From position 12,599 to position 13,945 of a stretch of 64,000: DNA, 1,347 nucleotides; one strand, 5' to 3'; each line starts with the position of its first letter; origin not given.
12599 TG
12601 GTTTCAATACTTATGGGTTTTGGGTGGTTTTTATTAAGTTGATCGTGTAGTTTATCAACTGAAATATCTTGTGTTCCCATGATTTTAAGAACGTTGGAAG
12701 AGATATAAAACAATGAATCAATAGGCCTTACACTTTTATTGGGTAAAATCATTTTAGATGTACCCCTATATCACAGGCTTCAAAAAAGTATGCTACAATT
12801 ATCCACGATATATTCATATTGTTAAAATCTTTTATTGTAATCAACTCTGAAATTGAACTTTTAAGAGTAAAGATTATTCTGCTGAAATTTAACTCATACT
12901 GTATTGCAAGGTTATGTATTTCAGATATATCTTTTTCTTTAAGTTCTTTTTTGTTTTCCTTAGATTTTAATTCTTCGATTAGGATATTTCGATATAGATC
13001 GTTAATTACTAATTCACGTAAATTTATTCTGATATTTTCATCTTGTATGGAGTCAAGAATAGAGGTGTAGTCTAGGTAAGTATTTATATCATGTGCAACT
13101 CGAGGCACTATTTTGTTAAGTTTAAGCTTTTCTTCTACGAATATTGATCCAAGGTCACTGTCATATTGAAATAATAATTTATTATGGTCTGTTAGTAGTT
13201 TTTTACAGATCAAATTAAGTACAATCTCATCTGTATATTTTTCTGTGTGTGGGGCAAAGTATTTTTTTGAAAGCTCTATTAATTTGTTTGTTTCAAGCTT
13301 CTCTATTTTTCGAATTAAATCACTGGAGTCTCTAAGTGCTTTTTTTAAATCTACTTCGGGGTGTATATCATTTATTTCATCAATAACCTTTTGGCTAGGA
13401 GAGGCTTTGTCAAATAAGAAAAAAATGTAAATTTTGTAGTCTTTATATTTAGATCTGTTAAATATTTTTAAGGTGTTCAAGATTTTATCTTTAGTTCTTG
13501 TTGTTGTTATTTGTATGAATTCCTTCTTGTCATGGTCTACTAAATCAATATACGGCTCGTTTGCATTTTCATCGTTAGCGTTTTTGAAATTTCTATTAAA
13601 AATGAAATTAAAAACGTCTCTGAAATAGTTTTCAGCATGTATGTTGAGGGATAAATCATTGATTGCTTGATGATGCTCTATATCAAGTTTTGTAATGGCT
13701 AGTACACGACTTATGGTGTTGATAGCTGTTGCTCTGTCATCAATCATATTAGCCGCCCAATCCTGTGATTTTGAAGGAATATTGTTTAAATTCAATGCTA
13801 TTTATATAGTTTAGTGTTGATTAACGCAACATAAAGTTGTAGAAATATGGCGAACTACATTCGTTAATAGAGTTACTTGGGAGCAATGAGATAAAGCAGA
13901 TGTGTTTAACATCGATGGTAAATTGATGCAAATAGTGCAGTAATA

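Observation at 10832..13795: Three-gene overlapping operon with ABC-3C / Lamassu-like architecture and an effector of unknown chemistry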

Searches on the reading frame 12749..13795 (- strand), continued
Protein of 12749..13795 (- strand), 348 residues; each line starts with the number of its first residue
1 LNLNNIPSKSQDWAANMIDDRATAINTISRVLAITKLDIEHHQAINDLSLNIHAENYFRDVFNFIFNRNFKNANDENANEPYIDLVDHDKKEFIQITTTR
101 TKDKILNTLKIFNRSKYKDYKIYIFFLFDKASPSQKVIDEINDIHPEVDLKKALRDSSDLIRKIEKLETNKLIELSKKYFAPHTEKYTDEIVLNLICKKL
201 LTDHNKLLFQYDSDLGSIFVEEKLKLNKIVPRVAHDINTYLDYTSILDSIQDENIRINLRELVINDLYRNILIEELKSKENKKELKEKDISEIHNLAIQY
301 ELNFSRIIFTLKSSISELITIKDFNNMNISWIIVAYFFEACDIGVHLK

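Call 55: search_protein_families(library=pfam, alignment_id=A1, max_evalue=0.01)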
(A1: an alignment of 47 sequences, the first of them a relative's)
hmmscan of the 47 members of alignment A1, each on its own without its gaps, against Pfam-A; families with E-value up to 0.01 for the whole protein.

A. member 1, P0001 (348 aa): 1 family
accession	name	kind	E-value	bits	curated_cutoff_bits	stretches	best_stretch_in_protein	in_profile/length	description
PF21941.2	SMEK_N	-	5e-30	104.6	27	1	28-164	2-139/140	SMEK domain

B. families by the number of members that match (of 47 scanned): 7 families
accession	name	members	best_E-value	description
PF21941.2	SMEK_N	47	2.4e-36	SMEK domain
PF20275.3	CTD10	2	1.6e-05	C-terminal domain 10 of the ABC-three component (ABC-3C) systems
PF07914.17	DUF1679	2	0.00079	Uncharacterized oxidoreductase dhs-27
PF02201.23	SWIB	1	0.0026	SWIB/MDM2 domain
PF17131.11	LolA_like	1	0.0027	Outer membrane lipoprotein-sorting protein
PF12345.13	DUF3641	1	0.0062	Protein of unknown function (DUF3641)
PF06888.18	Put_Phosphatase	1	0.0089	Putative Phosphatase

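Call 66: search_protein_families(library=phrogs, proteins=[window:12749-13747:-], max_evalue=0.001)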
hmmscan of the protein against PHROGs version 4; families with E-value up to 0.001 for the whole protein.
window:12749-13747:- (332 aa): 0 families

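Call 67: search_dna_similar(query=window:12749-13747:-, collection=plasmids, mode=protein, max_rows=15)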
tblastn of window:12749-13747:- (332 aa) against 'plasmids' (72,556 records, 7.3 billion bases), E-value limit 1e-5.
Records with a match: 11; places in all: 11; records where one place covers at least 80% of the query: 4.
Best place of each record, by identity: <60% 11.
By first word of the organism name: Arcobacter 2; Vibrio 2; Priestia 2; Clostridium 2; Bacillus 1; Staphylococcus 1; Parabacteroides 1.
By predicted mobility (MOB-suite, as given by PLSDB): non-mobilizable 11.
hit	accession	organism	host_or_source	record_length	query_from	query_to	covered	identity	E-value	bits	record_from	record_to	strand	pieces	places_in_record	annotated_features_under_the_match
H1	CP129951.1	Arcobacter sp. DSM 115972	animal,chicken meat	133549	1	329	99%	45.2%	6e-72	249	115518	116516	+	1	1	SMEK domain-containing protein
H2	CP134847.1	Arcobacter sp. AZ-2023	food,chicken meat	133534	1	329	91%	48.5%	1e-59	255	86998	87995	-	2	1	hypothetical protein | SMEK domain-containing protein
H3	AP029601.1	Vibrio sp. MAO6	-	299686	3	329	98%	35.7%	6e-49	182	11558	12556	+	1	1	hypothetical protein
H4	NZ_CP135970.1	Vibrio alginolyticus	Apostichopus japonicus,cell culture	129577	2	329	99%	35.3%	2e-47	178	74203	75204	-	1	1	ABC-three component system protein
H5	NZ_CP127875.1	Priestia megaterium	Single bacterial isolate,soil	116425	4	240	71%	28.9%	1e-9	67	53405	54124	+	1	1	ABC-three component system protein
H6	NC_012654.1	Clostridium botulinum Ba4 str. 657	-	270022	4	213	63%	25.6%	3e-7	60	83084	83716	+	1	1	ABC-three component system protein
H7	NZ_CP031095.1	Clostridium botulinum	Homo sapiens,human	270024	4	213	63%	25.6%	3e-7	60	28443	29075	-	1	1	ABC-three component system protein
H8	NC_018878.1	Bacillus thuringiensis Bt407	-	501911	5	156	46%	32.5%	8e-9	64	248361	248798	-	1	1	SMEK domain-containing protein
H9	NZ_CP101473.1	Staphylococcus equorum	water,poultry farm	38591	13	166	46%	30.3%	3e-8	62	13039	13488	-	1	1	SMEK domain-containing protein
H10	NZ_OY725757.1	Parabacteroides distasonis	-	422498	5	161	47%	29.0%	8e-7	58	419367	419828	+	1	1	SMEK domain-containing protein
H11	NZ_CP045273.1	Priestia megaterium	pure culture,Paper surface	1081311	34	116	25%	37.6%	7e-7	59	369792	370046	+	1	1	none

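Call 71: get_annotated_region(hit=H4, flank=6000)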
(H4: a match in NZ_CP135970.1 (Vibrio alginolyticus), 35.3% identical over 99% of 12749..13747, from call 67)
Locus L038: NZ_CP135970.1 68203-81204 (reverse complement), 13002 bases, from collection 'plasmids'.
description: Vibrio alginolyticus strain S10 plasmid unnamed, complete sequence
organism: Vibrio alginolyticus (NCBI taxid 663)
taxonomy: Bacteria; Pseudomonadota; Gammaproteobacteria; Vibrionales; Vibrionaceae; Vibrio; Vibrio alginolyticus
host: -; source: Apostichopus japonicus,cell culture; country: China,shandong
typing (MOB-suite, as given by PLSDB): non-mobilizable; replicon rep_cluster_803
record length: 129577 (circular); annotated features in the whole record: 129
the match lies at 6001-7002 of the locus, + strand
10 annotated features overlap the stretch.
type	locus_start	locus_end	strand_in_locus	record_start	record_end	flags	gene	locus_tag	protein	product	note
CDS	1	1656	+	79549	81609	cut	-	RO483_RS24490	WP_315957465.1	ATP-binding protein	-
CDS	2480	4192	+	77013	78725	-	-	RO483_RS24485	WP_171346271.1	AAA family ATPase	-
CDS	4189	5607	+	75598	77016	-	-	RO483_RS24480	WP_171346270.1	UvrD-helicase domain-containing protein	-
CDS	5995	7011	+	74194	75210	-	-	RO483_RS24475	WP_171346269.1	ABC-three component system protein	-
CDS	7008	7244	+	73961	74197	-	-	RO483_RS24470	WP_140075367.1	ABC-three component system middle component 6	-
CDS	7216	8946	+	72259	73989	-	-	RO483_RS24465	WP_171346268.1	DUF2326 domain-containing protein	-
CDS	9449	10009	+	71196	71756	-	-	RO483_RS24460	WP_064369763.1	hypothetical protein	-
CDS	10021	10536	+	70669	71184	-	-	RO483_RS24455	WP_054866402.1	hypothetical protein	-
CDS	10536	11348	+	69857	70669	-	-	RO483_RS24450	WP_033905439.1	hypothetical protein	-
CDS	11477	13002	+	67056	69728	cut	-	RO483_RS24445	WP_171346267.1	hypothetical protein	-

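Call 77: search_protein_families(library=padloc, alignment_id=A3, max_evalue=0.00001)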
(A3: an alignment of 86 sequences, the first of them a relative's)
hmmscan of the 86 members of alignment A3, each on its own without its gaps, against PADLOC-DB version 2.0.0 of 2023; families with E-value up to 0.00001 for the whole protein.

A. member 1, L002:4078-5922:+ (614 aa): 0 families

B. families by the number of members that match (of 86 scanned): 90 families (the first 25 are shown)
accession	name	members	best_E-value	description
PDLC04994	PDC-S31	3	3.2e-32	-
PDLC04993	PDC-S31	2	1.2e-87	-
PDLC04990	PDC-S31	2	1.9e-38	-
PDLC03338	MTase_II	2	2e-11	Type II methyltransferase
PDLC03313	MTase_II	2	1.8e-09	Type II methyltransferase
PDLC04134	mad2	2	5.5e-09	mads_2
PDLC03348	MTase_II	2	6.5e-09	Type II methyltransferase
PDLC03610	REase_MTase_IIG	1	0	Type IIG restriction enzyme-methyltransferase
PDLC03612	REase_MTase_IIG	1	3.1e-227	Type IIG restriction enzyme-methyltransferase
PDLC04868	PDC-S05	1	3e-151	-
PDLC04853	PDC-S05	1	2.8e-140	-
PDLC04851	PDC-S05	1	2.4e-138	-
PDLC04871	PDC-S05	1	2.1e-136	-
PDLC03926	OloB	1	4.3e-135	-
PDLC04852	PDC-S05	1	2.2e-124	-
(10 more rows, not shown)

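Call 78: search_protein_families(library=pfam, alignment_id=A3, max_evalue=0.00001)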
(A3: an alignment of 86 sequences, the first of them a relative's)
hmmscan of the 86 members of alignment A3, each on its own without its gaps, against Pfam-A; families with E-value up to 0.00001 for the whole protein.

A. member 1, L002:4078-5922:+ (614 aa): 2 families
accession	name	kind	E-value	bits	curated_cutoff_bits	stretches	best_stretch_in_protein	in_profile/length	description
PF00920.27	ILVD_EDD_N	-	1.2e-131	439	27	1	34-357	1-315/316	Dihydroxy-acid/6-phosphogluconate dehydratase N-terminal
PF24877.1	ILV_EDD_C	-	2.5e-71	239.5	27.7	1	406-606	2-191/191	Dihydroxy-acid/6-phosphogluconate dehydratase C-terminal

B. families by the number of members that match (of 86 scanned): 103 families (the first 25 are shown)
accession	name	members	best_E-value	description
PF02518.31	HATPase_c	4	1.4e-27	Histidine kinase-, DNA gyrase B-, and HSP90-like ATPase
PF00072.30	Response_reg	3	9e-24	Response regulator receiver domain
PF00512.31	HisKA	3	2.8e-19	His Kinase A (phospho-acceptor) domain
PF00486.34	Trans_reg_C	3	9.9e-18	Transcriptional regulatory protein, C terminal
PF02600.21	DsbB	2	1.6e-45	Disulfide bond formation protein DsbB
PF09968.15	DUF2202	2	2.1e-30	Uncharacterized protein domain (DUF2202)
PF07669.17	Eco57I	2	6.9e-28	Eco57I restriction-modification methylase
PF01370.27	Epimerase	2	1.2e-24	NAD dependent epimerase/dehydratase family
PF11185.13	DUF2971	2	1.4e-10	Protein of unknown function (DUF2971)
PF20473.4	MmeI_Mtase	2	4.4e-10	MmeI, DNA-methyltransferase domain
PF25448.1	DUF7897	1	6.8e-215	Domain of unknown function (DUF7897)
PF11898.13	DUF3418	1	2.2e-192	Domain of unknown function (DUF3418)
PF00920.27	ILVD_EDD_N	1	1.2e-131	Dihydroxy-acid/6-phosphogluconate dehydratase N-terminal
PF06808.19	DctM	1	4.5e-125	Tripartite ATP-independent periplasmic transporter, DctM component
PF00275.25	EPSP_synthase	1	7.5e-121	EPSP synthase (3-phosphoshikimate 1-carboxyvinyltransferase)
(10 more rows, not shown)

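Call 85: fold_search(model_id=the predicted structure, library=viral)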
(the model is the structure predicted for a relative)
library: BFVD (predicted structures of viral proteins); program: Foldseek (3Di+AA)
matches with E <= 10: 145; with E <= 0.001: 0
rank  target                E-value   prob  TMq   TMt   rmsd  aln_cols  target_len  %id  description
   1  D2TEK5                2.2e-01  0.41  0.20  0.09  17.4       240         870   12  (no name in the UniProt tables at hand)
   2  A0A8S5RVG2            2.2e-01  0.21  0.17  0.25  15.8       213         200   12  PD-(D/E)XK nuclease superfamily protein [Siphoviridae sp. ctHip2]
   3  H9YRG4                2.6e-01  0.63  0.19  0.28   7.4       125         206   14  (no name in the UniProt tables at hand)
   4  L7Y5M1                3.0e-01  0.72  0.19  0.20   8.2       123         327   17  Putative KilA-N domain-containing protein [Megavirus lba]
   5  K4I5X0                4.1e-01  0.16  0.19  0.27  13.4       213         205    8  Uncharacterized protein [Salmonella phage STML-198]
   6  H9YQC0                4.7e-01  0.54  0.18  0.32   6.9       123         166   14  (no name in the UniProt tables at hand)
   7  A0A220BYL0            4.7e-01  0.28  0.21  0.17  10.5       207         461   14  (no name in the UniProt tables at hand)
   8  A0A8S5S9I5            6.1e-01  0.23  0.18  0.17  13.9       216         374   12  Restriction enzyme [Phage sp. ctGns7]
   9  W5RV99                9.1e-01  0.21  0.16  0.17  10.6       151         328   10  Homing endonuclease [Staphylococcus phage vB_SepS_SEP9]
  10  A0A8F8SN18            1.0e+00  0.63  0.16  0.28   6.9        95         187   16  (no name in the UniProt tables at hand)
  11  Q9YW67                1.0e+00  0.33  0.18  0.30   8.5       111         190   20  ORF MSV026 ALI motif gene family protein [Melanoplus sanguinipes entomopoxvirus]
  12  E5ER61                1.1e+00  0.13  0.16  0.17  12.5       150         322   17  (no name in the UniProt tables at hand)
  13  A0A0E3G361            1.2e+00  0.38  0.23  0.40   9.2       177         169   12  Uncharacterized protein [Synechococcus phage ACG-2014f]
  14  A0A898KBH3            1.2e+00  0.09  0.12  0.16  12.3       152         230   14  (no name in the UniProt tables at hand)
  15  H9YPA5                1.2e+00  0.60  0.19  0.39   4.1        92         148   16  (no name in the UniProt tables at hand)
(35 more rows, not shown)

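Call 87: search_protein_families(library=padloc, alignment_id=A1, max_evalue=0.05)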
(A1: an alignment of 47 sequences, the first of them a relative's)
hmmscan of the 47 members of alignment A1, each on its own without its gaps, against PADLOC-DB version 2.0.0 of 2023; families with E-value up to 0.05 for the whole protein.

A. member 1, P0001 (348 aa): 1 family
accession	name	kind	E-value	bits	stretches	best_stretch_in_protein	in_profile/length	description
PDLC02399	Aga_REase-PNTD1-PNTD2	-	2.3e-22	77.6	1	22-179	4-164/463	Class I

B. families by the number of members that match (of 47 scanned): 5 families
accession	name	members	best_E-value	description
PDLC02399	Aga_REase-PNTD1-PNTD2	47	1.2e-27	Class I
PDLC04772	PDC-M68A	28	0.00011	-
PDLC02415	Aga_REase-PNTD1-PNTD2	5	2.3e-05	Class I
PDLC04773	PDC-M68A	1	0.0031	-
PDLC04447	PDC-M14A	1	0.024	-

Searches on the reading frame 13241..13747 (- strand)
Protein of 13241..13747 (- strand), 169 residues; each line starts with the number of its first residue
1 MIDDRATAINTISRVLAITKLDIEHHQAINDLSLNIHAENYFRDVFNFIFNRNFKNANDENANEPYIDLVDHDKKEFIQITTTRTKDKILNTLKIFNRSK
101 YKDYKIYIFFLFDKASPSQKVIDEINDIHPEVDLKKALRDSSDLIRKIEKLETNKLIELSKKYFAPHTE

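Call 68: search_protein_representatives(protein=window:13241-13747:-)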
Query: 169 residues. Proteins with E-value up to 0.001 (for the whole library): 1303; up to 1e-10: 84; up to 1e-30: 18. The best 150 are listed.
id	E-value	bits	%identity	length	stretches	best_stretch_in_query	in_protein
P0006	6.3e-53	195.3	60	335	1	1-167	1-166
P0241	2.8e-46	173.7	57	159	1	1-159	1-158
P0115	4.8e-45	169.7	51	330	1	1-168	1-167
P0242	3.6e-43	163.6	52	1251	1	2-165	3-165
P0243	1.8e-40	154.8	49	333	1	1-167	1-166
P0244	7.2e-38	146.4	54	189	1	1-147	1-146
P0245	9.0e-38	146.1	49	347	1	6-165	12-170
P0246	3.5e-37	144.2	51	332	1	1-165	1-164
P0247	1.6e-34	135.5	43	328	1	4-165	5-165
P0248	2.7e-33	131.5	44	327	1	6-164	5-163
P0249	3.4e-33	131.2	40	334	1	1-163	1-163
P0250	4.8e-33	130.7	46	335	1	3-165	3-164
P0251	9.9e-33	129.7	47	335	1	1-165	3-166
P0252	2.1e-32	128.6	42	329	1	7-168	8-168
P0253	2.2e-32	128.6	66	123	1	1-94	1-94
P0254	4.8e-32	127.4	52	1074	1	11-164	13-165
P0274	2.6e-20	89.4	45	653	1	3-166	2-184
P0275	5.1e-20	88.4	39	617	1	4-166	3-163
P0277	2.2e-19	86.3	39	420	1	12-169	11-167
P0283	6.9e-15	71.7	36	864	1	5-168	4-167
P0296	8.3e-12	61.7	40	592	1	3-165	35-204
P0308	2.9e-11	60.0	43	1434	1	20-111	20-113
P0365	1.3e-09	54.6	38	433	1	8-117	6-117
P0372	2.0e-09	54.0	32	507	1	22-149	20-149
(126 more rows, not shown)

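Call 69: search_protein_families(library=pfam, proteins=[P0242, P0254, P0274, P0275, P0277, P0283, P0308, P0372, P0365, P0296], max_evalue=0.001)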
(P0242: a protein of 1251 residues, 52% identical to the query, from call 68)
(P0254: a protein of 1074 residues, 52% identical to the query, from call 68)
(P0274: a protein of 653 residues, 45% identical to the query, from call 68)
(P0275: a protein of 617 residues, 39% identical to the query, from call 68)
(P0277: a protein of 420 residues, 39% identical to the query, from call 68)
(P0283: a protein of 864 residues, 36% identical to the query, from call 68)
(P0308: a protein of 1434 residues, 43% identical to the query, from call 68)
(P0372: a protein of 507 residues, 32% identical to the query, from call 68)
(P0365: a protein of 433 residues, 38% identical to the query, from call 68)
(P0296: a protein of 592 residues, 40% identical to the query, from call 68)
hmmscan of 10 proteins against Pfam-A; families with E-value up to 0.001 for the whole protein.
P0242 (1251 aa): 2 families
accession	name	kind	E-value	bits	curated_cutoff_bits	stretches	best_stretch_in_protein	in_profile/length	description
PF21941.2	SMEK_N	-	4.7e-25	88.5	27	1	12-149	1-140/140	SMEK domain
PF20698.3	PIN-TPR-GreABC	-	3.4e-17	63.4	27.8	1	928-1063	1-137/138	PIN domain associated with the TPR-GreAB-C-PIN system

P0254 (1074 aa): 1 family
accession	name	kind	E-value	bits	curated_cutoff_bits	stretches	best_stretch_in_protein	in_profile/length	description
PF21941.2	SMEK_N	-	3.7e-32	111.5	27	1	14-150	2-140/140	SMEK domain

P0274 (653 aa): 18 families
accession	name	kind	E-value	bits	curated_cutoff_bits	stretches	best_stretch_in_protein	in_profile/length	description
PF13424.12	TPR_12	-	5.8e-43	145.4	30.1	4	432-502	5-77/77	Tetratricopeptide repeat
PF13374.12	TPR_10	-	1.1e-33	114.7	27.5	4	471-502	3-34/42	Tetratricopeptide repeat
PF07719.23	TPR_2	-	3.2e-27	92.8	27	1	472-500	3-31/34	Tetratricopeptide repeat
PF21941.2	SMEK_N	-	2.3e-25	89.5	27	1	11-166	2-139/140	SMEK domain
PF00515.34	TPR_1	-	9.8e-23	79.4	27.8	0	473-500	4-31/34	Tetratricopeptide repeat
PF13176.12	TPR_7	-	4.3e-21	73.6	27.9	1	472-501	1-30/36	Tetratricopeptide repeat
PF13181.12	TPR_8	-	2.5e-14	52.6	25.7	0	473-501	4-32/34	Tetratricopeptide repeat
PF17874.7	TPR_MalT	-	7.1e-12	45.7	45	1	390-506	40-158/336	MalT-like TPR region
PF13428.12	TPR_14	-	2.8e-10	40.3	23.5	0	476-498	7-29/44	Tetratricopeptide repeat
PF13431.12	TPR_17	-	1.5e-09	37.8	24.4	0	472-491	15-34/34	Tetratricopeptide repeat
PF07721.20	TPR_4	-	6e-09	36.1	27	0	472-491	3-22/26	Tetratricopeptide repeat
PF14559.12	TPR_19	-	1.9e-06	28.5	25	0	442-496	3-51/68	Tetratricopeptide repeat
PF13174.12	TPR_6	-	5.2e-06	27.2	26.3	0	476-495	6-25/33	Tetratricopeptide repeat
PF14853.12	Fis1_TPR_C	-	1.4e-05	25.7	25.3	0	484-501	15-32/53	Fis1 C-terminal tetratricopeptide repeat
PF13432.12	TPR_16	-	7.7e-05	23.5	32.7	0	477-537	4-58/65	Tetratricopeptide repeat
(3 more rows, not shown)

P0275 (617 aa): 6 families
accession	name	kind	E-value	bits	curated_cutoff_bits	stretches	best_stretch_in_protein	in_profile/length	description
PF21941.2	SMEK_N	-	2.2e-30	105.8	27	1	10-144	1-138/140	SMEK domain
PF13374.12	TPR_10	-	7.4e-13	48.5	27.5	1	555-585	1-31/42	Tetratricopeptide repeat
PF13424.12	TPR_12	-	1.6e-10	41.4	30.1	1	509-585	3-74/77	Tetratricopeptide repeat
PF00515.34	TPR_1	-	7.3e-10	38.7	27.8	1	556-584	1-29/34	Tetratricopeptide repeat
PF07719.23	TPR_2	-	5.7e-05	23.4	27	0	556-584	1-29/34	Tetratricopeptide repeat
PF13181.12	TPR_8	-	9.5e-05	22.7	25.7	0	561-584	6-29/34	Tetratricopeptide repeat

P0277 (420 aa): 13 families
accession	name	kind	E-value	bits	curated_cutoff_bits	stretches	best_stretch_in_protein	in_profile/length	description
PF13424.12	TPR_12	-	8.5e-25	87.2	30.1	2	323-392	7-76/77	Tetratricopeptide repeat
PF21941.2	SMEK_N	-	1.9e-23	83.3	27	1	11-146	2-139/140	SMEK domain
PF13374.12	TPR_10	-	1.7e-16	60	27.5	2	364-400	5-41/42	Tetratricopeptide repeat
PF24885.1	TPR_NPHP3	-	2.7e-13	50.3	100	1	295-400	77-180/239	Nephrocystin-3 TPR domain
PF07719.23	TPR_2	-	7.8e-13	47.9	27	1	321-349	3-31/34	Tetratricopeptide repeat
PF00515.34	TPR_1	-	1.3e-11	44.2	27.8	1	364-387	4-27/34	Tetratricopeptide repeat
PF13176.12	TPR_7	-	2e-11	43.5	27.9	1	364-391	2-29/36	Tetratricopeptide repeat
PF17874.7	TPR_MalT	-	2.7e-07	30.6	45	1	284-397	5-116/336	MalT-like TPR region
PF13428.12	TPR_14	-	1.2e-06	29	23.5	0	363-389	3-29/44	Tetratricopeptide repeat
PF14559.12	TPR_19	-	1.9e-06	28.5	25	0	295-351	6-57/68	Tetratricopeptide repeat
PF13432.12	TPR_16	-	4.7e-05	24.2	32.7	0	287-348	4-60/65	Tetratricopeptide repeat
PF13181.12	TPR_8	-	0.00018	21.9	25.7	0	364-388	4-28/34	Tetratricopeptide repeat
PF07721.20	TPR_4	-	0.00056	20.7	27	0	325-343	7-25/26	Tetratricopeptide repeat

P0283 (864 aa): 5 families
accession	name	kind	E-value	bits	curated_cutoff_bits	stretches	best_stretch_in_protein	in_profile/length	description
PF21941.2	SMEK_N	-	2.2e-27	96.1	27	1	10-145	1-137/140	SMEK domain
PF13599.13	Pentapeptide_4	-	7.7e-09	35.9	38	1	688-754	17-76/78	Pentapeptide repeat region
PF24883.2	NPHP3_N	-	1.4e-07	32.3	24.8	0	280-337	110-164/164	Nephrocystin 3, N-terminal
PF00004.35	AAA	-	1.6e-05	25.8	21.2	1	236-336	2-108/131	ATPase family associated with various cellular activities (AAA)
PF20720.3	nSTAND3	-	4.8e-05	23.6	27.2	1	222-340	7-114/155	Novel STAND NTPase 3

P0308 (1434 aa): 5 families
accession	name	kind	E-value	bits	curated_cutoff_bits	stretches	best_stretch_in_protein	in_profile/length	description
PF21941.2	SMEK_N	-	8.9e-35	120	27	1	14-147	4-137/140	SMEK domain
PF24883.2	NPHP3_N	-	2.2e-05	25.1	24.8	0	397-442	108-152/164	Nephrocystin 3, N-terminal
PF04084.20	RecA-like_ORC2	-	0.00029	20.6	25.1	0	329-486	42-203/251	Origin recognition complex subunit 2 RecA-like domain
PF20720.3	nSTAND3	-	0.00045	20.4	27.2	1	335-466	13-121/155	Novel STAND NTPase 3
PF13191.12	AAA_16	-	0.00046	21.2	32.6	0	340-383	25-64/167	AAA ATPase domain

P0372 (507 aa): 1 family
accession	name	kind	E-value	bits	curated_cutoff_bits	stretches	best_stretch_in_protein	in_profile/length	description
PF21941.2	SMEK_N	-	1.4e-44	151.8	27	1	9-148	1-139/140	SMEK domain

P0365 (433 aa): 1 family
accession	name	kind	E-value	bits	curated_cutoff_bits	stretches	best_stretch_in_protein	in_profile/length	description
PF21941.2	SMEK_N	-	3.8e-38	130.9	27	1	9-147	1-139/140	SMEK domain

P0296 (592 aa): 1 family
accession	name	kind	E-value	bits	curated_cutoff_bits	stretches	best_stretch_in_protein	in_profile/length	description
PF21941.2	SMEK_N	-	5.8e-30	104.4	27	1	43-183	1-138/140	SMEK domain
